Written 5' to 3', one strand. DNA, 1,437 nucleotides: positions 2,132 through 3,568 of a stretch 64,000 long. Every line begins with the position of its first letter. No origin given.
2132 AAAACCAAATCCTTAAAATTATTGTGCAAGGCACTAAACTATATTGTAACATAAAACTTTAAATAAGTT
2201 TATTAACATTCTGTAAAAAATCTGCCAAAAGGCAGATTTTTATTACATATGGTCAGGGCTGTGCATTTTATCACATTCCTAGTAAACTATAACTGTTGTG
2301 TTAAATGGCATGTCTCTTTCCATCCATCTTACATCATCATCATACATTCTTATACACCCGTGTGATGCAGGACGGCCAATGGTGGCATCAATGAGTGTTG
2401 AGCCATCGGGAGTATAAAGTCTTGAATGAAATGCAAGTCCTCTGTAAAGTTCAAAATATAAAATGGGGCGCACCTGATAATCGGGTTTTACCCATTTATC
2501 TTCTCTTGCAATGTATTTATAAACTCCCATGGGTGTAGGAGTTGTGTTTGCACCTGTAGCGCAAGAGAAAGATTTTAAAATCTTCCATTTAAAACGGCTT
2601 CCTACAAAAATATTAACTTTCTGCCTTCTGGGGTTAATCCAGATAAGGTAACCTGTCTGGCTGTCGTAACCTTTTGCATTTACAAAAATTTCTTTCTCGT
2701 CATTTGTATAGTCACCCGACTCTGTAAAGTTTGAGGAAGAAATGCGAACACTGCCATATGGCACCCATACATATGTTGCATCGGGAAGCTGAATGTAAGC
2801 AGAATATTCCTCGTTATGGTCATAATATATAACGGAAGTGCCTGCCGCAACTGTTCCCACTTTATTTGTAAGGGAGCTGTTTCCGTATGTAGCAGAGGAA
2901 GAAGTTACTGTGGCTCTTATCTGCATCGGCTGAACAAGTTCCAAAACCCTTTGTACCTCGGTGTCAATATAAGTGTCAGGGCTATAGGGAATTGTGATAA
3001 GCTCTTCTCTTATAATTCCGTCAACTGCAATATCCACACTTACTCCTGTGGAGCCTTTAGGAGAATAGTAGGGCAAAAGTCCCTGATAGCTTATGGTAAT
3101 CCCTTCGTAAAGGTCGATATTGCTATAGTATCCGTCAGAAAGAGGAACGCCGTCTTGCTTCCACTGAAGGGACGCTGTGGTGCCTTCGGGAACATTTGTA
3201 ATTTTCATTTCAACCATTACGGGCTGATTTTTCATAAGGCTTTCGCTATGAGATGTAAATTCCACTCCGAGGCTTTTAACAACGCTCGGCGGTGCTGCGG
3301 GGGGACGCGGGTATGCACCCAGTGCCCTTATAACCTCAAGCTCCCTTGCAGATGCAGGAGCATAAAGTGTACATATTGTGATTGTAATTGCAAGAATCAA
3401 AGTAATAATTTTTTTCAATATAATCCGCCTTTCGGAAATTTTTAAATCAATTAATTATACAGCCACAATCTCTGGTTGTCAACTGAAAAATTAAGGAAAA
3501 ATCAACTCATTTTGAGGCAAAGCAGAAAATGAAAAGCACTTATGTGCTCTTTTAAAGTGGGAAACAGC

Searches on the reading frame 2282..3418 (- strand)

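Call 84: search_protein_families(library=pfam, proteins=[window:2282-3418:-], max_evalue=0.01)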
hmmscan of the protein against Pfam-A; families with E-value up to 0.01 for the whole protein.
window:2282-3418:- (379 aa): 1 family
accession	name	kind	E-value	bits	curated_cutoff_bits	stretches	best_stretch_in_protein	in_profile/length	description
PF03734.19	YkuD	-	8.2e-13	49.6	23.4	1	257-378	2-146/146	L,D-transpeptidase catalytic domain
